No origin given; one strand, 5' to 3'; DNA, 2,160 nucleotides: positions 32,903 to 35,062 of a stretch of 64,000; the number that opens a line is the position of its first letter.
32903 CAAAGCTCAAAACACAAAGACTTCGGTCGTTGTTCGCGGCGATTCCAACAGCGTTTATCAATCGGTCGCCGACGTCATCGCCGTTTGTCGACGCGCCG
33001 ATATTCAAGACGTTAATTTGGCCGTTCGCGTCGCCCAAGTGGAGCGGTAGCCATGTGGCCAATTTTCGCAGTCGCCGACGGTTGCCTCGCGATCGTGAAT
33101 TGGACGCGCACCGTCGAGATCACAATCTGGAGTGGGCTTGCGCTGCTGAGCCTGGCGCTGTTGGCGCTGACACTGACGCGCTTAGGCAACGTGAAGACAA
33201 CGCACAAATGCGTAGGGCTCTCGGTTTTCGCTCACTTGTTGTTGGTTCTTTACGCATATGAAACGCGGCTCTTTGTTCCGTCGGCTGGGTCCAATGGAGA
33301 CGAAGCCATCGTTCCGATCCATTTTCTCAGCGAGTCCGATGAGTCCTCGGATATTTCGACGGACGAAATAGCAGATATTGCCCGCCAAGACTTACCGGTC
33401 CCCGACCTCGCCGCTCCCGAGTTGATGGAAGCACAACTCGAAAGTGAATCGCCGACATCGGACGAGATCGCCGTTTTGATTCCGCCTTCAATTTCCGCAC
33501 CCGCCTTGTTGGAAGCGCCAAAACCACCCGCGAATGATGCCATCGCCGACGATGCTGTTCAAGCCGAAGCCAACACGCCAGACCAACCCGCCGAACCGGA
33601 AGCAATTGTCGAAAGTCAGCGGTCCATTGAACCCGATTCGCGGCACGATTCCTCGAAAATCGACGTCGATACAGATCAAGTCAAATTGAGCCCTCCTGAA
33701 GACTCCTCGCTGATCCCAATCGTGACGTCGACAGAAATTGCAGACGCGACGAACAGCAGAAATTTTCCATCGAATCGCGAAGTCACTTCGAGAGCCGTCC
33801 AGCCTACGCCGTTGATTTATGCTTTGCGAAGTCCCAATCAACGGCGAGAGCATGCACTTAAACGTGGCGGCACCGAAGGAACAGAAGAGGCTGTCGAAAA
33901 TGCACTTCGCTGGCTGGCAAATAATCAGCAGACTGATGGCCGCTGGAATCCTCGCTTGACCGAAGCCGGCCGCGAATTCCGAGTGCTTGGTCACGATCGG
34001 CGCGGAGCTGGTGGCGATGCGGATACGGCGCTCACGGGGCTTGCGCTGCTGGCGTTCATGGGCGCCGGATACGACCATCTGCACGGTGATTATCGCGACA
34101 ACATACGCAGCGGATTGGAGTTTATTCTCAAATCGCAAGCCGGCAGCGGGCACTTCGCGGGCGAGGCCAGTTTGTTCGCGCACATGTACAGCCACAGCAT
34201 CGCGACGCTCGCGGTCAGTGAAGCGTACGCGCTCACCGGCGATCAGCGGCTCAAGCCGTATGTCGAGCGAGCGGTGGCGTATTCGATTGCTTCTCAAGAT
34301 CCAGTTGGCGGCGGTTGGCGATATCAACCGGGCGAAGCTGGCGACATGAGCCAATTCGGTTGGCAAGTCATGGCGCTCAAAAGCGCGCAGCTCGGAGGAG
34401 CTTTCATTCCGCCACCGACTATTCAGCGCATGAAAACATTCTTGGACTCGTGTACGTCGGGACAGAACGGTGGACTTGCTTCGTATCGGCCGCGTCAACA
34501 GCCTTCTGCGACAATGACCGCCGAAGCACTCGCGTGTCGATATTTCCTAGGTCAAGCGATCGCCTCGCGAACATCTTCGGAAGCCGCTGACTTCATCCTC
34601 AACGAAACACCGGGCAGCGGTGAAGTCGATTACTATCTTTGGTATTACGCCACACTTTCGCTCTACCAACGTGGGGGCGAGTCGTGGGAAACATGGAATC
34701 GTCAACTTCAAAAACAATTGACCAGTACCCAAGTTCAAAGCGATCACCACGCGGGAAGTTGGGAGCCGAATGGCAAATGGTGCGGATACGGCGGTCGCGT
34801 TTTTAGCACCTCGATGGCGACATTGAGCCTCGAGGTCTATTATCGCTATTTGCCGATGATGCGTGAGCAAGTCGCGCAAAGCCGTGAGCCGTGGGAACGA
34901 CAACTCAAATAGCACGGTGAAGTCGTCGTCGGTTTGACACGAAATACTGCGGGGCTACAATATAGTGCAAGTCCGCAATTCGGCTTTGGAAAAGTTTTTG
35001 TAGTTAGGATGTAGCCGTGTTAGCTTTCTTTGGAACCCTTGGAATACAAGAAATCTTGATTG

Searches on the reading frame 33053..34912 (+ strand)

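Call 73: search_protein_families(library=pfam, proteins=[window:33053-34912:+], max_evalue=0.00001)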
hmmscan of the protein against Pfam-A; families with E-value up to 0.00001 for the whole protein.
window:33053-34912:+ (619 aa): 1 family
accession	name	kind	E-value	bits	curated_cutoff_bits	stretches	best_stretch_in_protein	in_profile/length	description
PF13243.12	SQHop_cyclase_C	-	6.4e-06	25.9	26.1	0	268-369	196-285/319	Squalene-hopene cyclase C-terminal domain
